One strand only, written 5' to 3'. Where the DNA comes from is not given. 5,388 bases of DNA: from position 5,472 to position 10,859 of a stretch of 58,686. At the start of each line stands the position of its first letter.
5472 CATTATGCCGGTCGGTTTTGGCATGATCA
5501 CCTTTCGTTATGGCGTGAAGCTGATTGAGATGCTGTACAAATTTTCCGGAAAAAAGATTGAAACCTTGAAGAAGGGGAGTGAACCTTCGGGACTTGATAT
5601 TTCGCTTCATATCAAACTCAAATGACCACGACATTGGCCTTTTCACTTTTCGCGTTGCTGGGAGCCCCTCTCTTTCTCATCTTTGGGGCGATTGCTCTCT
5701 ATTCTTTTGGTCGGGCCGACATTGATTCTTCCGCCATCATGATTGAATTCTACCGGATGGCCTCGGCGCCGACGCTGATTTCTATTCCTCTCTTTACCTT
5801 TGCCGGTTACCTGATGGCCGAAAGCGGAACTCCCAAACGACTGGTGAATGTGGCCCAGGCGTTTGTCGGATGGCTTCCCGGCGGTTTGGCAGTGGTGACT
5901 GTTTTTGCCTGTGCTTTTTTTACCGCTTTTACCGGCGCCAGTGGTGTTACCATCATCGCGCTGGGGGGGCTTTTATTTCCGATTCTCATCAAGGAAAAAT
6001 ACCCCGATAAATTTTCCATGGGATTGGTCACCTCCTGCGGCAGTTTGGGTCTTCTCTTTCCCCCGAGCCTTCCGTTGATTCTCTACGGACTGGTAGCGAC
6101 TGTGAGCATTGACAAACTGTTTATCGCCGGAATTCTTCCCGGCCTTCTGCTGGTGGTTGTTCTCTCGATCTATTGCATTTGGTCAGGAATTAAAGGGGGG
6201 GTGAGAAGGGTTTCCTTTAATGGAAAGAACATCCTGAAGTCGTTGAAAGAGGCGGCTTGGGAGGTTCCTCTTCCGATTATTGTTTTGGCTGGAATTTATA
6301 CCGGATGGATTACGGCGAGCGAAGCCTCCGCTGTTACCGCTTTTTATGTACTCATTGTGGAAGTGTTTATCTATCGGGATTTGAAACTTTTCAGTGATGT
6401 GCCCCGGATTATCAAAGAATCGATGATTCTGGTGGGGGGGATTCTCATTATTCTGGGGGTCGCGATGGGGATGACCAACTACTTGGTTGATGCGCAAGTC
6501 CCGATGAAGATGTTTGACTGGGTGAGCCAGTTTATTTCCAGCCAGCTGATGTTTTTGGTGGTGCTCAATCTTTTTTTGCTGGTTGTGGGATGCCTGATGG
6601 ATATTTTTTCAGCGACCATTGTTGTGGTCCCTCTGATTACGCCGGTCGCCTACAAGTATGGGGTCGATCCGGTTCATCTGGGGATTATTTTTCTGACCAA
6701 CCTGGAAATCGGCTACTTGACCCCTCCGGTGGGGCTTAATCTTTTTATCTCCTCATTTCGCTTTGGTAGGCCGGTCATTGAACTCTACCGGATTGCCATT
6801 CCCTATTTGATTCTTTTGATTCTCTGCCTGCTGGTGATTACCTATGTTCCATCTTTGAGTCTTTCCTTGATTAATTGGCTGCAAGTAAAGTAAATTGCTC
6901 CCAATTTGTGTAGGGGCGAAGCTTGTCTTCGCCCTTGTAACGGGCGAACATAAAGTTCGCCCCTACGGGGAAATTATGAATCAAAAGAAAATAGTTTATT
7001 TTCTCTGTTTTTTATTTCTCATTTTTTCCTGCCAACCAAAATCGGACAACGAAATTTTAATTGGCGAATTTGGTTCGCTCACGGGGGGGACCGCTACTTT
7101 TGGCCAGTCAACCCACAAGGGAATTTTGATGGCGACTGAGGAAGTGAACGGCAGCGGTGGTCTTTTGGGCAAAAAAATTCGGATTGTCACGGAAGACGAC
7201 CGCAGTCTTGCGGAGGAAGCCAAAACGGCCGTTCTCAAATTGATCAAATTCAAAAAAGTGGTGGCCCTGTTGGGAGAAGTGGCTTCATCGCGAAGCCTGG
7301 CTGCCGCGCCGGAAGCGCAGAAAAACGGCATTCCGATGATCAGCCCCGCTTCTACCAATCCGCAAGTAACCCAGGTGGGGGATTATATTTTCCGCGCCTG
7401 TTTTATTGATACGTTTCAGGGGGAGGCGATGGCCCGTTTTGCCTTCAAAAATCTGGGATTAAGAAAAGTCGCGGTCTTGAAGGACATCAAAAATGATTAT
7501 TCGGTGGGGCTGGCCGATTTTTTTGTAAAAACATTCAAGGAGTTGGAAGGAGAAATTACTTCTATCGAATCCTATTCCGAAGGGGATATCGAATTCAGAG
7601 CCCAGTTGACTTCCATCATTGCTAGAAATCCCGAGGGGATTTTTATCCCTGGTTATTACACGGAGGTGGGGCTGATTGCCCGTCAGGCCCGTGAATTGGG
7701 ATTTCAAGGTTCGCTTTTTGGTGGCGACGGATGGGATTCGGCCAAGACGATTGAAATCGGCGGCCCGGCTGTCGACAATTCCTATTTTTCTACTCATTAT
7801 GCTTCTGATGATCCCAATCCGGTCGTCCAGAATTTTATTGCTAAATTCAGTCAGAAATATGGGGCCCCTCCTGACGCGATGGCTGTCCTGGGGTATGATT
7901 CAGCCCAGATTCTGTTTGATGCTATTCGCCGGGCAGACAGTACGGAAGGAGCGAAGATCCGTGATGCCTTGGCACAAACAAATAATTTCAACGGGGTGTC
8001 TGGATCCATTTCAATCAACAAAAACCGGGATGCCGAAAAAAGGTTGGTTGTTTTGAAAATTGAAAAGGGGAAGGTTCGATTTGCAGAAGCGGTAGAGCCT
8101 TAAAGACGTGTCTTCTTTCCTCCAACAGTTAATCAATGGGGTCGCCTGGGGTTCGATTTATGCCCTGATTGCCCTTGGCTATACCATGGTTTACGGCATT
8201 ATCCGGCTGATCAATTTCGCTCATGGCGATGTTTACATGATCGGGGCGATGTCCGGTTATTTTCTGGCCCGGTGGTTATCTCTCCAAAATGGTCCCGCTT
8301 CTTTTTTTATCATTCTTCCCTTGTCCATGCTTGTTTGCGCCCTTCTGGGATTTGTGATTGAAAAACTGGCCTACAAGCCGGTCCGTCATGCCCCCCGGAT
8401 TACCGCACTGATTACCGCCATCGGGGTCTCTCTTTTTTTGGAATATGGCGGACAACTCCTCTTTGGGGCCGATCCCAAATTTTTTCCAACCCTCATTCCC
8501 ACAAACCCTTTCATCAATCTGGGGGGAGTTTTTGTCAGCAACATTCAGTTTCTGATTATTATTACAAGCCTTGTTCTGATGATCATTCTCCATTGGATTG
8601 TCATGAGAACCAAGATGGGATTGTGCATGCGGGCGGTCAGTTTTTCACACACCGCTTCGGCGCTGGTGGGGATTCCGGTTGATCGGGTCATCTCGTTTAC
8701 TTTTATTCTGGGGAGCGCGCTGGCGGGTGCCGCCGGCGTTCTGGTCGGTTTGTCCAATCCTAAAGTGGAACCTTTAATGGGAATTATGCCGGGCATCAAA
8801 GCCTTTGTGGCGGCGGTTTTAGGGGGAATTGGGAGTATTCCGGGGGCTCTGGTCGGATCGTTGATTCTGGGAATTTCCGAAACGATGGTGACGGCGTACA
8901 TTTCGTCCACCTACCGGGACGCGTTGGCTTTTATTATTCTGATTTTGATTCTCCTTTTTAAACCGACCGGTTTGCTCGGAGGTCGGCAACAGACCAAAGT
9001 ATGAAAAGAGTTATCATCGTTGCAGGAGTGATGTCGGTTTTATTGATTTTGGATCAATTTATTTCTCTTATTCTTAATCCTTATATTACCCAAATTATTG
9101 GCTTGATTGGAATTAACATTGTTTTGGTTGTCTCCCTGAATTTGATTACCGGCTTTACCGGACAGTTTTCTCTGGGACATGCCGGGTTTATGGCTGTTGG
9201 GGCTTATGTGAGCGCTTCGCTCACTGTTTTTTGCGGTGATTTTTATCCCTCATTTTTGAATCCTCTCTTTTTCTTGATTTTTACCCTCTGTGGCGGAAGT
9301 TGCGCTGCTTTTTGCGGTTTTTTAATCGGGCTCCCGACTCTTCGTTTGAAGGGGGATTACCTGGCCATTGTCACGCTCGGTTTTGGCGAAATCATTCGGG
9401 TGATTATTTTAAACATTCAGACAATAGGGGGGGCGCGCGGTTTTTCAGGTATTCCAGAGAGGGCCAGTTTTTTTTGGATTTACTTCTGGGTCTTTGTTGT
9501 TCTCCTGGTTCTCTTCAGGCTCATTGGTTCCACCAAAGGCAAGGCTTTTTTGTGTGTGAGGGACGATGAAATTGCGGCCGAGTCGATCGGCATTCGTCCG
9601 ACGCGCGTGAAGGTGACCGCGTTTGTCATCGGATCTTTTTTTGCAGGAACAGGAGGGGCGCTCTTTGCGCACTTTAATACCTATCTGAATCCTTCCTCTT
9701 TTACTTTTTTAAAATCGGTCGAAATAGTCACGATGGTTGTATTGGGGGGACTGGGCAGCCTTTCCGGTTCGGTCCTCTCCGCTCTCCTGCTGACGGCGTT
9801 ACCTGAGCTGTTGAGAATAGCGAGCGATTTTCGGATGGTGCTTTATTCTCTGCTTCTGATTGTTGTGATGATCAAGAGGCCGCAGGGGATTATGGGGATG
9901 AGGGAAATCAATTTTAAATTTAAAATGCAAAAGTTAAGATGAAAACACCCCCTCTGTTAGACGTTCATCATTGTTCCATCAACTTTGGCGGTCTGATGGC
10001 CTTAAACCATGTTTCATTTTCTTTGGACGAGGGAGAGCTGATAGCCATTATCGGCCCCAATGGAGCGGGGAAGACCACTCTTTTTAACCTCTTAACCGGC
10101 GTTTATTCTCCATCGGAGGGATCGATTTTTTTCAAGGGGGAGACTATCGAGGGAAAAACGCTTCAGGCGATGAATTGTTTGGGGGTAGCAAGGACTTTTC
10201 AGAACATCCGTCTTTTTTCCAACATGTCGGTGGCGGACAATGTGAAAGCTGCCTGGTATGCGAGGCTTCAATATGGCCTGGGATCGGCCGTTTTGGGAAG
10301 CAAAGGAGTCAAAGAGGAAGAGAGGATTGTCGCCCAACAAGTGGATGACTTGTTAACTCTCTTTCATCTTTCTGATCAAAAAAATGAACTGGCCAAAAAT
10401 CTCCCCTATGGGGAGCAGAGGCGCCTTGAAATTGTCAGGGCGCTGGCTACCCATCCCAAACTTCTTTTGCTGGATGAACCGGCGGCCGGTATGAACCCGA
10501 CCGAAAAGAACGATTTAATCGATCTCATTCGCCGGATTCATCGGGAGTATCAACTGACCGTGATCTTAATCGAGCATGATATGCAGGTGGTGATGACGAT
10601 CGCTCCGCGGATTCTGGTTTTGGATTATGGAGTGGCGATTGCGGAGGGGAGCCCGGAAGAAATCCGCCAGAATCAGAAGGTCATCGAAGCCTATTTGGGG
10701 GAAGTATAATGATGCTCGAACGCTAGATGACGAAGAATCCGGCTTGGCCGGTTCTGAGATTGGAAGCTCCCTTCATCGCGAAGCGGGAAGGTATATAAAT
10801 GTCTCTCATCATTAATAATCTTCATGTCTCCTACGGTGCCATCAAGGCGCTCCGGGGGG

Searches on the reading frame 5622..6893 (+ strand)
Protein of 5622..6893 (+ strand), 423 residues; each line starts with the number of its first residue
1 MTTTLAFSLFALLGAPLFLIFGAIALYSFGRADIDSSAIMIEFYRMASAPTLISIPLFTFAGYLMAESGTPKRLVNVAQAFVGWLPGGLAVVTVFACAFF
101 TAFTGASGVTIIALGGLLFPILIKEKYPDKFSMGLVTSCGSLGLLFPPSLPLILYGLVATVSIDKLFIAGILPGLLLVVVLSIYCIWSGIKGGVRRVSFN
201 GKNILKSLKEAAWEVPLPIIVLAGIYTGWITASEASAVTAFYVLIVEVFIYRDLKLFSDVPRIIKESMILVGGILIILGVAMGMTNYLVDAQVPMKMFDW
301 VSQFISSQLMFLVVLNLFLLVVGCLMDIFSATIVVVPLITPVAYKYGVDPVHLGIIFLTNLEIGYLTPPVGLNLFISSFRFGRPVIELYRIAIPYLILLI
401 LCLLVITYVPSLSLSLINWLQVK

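Call 17: search_protein_families(library=ncbifam, proteins=[window:5622-6893:+], max_evalue=0.00001)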
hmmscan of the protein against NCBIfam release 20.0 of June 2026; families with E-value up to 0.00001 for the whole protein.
window:5622-6893:+ (423 aa): 3 families
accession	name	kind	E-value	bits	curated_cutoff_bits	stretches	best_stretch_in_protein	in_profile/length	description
TIGR00786.1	dctM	subfamily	6.1e-108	361.2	268.45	1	14-415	1-403/405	TRAP transporter large permease subunit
NF011634.1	PRK15060.1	equivalog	1.7e-53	182.2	800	1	44-420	48-424/425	2,3-diketo-L-gulonate TRAP transporter large permease YiaN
TIGR02123.1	TRAP_fused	subfamily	3.1e-11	42.7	320.65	1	54-417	170-539/615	TRAP transporter fused permease subunit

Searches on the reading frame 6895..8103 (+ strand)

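Call 103: search_protein_families(library=pfam, proteins=[window:6895-8103:+], max_evalue=0.00001)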
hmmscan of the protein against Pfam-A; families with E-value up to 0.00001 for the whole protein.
window:6895-8103:+ (402 aa): 3 families
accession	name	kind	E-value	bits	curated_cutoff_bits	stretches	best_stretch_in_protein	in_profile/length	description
PF13458.12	Peripla_BP_6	-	3.1e-58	198.5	31.7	1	54-392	2-342/343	Periplasmic binding protein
PF01094.35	ANF_receptor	-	3.1e-25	89.4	25.4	1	77-389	6-350/353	Receptor family ligand binding region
PF13433.12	Peripla_BP_5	-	1e-15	58.1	27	1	56-132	3-79/363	Periplasmic binding protein domain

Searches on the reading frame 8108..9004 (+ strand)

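Call 103: search_protein_families(library=pfam, proteins=[window:8108-9004:+], max_evalue=0.00001)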
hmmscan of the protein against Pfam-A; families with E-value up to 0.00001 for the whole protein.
window:8108-9004:+ (298 aa): 1 family
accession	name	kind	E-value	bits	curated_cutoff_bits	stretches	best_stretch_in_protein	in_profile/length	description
PF02653.21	BPD_transp_2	-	7.7e-48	163.4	26.8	1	8-282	2-269/269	Branched-chain amino acid transport system / permease component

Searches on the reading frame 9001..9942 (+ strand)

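Call 103: search_protein_families(library=pfam, proteins=[window:9001-9942:+], max_evalue=0.00001)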
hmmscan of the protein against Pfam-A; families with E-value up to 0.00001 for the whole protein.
window:9001-9942:+ (313 aa): 1 family
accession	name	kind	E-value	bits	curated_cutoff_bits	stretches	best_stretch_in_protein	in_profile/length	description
PF02653.21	BPD_transp_2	-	2.2e-38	132.4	26.8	1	29-290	2-269/269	Branched-chain amino acid transport system / permease component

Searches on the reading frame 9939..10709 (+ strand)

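Call 103: search_protein_families(library=pfam, proteins=[window:9939-10709:+], max_evalue=0.00001)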
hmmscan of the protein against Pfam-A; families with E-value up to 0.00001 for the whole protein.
window:9939-10709:+ (256 aa): 4 families
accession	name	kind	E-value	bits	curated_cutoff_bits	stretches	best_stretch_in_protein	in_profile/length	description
PF00005.33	ABC_tran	-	2.2e-33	116.2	25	1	22-182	1-136/137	ABC transporter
PF12399.14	BCA_ABC_TP_C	-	1.3e-11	44.3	25.5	1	234-255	3-24/27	Branched-chain amino acid ATP-binding cassette transporter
PF13304.12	AAA_21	-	2e-09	38.4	27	0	106-209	190-294/304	AAA domain, putative AbiEii toxin, Type IV TA system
PF13476.12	AAA_23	-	5.6e-06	27.6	27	1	18-54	9-41/201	AAA domain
